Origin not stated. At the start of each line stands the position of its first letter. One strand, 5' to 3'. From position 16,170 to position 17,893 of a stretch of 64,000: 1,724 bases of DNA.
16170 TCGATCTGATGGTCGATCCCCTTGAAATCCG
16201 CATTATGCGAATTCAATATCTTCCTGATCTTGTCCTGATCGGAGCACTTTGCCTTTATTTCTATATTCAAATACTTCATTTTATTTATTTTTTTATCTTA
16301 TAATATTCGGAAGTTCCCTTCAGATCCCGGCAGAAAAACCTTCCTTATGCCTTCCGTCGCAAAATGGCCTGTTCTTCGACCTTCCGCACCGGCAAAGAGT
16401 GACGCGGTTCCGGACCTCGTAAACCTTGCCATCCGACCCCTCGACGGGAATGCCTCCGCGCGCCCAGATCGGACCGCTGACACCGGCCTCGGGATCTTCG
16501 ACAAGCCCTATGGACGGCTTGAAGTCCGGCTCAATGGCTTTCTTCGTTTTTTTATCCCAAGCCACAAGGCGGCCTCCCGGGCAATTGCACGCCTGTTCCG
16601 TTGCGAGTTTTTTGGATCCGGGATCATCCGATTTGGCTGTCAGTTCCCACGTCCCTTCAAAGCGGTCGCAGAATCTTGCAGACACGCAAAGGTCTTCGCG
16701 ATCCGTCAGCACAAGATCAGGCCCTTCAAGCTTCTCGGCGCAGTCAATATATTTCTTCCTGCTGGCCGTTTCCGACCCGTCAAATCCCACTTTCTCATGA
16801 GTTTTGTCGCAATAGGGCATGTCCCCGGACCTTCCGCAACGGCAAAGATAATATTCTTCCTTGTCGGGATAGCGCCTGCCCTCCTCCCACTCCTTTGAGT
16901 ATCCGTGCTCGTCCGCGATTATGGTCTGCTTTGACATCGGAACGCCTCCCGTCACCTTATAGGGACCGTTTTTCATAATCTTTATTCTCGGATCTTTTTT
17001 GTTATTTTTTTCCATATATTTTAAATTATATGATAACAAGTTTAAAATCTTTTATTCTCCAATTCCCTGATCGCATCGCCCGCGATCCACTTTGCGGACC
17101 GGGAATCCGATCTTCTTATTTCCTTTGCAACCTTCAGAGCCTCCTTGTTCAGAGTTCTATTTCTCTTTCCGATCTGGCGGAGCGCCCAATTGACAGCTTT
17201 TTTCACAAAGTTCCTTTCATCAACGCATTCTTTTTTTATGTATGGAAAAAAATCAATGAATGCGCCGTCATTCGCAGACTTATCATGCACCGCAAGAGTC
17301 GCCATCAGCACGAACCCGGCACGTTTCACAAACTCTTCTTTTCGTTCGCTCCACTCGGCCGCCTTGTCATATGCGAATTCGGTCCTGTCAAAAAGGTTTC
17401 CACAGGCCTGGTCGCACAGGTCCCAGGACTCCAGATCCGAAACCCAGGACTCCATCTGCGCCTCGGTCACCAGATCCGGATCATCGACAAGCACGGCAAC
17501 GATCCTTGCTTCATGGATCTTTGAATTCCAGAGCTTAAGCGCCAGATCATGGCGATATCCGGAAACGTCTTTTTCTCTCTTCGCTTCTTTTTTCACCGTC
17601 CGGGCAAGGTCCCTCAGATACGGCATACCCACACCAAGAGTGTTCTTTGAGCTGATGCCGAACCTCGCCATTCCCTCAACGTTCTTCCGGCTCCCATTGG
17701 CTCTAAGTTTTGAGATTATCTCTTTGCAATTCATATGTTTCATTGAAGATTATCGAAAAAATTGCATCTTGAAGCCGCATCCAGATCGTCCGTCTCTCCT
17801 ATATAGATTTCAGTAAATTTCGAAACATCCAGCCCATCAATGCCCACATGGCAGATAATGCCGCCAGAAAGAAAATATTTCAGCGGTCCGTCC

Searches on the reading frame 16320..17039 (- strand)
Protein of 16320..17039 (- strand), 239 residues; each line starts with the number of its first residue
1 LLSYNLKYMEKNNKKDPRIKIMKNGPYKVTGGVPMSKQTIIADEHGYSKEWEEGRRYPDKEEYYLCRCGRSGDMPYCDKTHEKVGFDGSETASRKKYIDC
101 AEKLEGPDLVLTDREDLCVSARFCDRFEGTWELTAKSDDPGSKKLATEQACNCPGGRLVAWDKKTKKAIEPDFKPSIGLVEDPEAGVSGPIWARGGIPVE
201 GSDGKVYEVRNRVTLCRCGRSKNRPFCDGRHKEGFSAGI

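Call 73: search_protein_families(library=pfam, proteins=[window:16320-17039:-], max_evalue=0.001)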
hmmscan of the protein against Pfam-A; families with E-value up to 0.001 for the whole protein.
window:16320-17039:- (239 aa): 2 families
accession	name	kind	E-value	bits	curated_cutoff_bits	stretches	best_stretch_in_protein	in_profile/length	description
PF09360.15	zf-CDGSH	-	2e-34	118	29.5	2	189-232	2-48/48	Iron-binding zinc finger CDGSH type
PF06902.16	Fer4_19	-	2.1e-07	31.3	24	1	105-163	2-64/64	Divergent 4Fe-4S mono-cluster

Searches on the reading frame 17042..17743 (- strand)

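Call 73: search_protein_families(library=pfam, proteins=[window:17042-17743:-], max_evalue=0.001)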
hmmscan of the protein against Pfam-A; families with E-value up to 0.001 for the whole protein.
window:17042-17743:- (233 aa): 1 family
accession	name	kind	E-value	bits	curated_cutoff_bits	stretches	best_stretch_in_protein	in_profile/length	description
PF08713.17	DNA_alkylation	-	6.1e-37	127.8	21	1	9-225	1-210/213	DNA alkylation repair enzyme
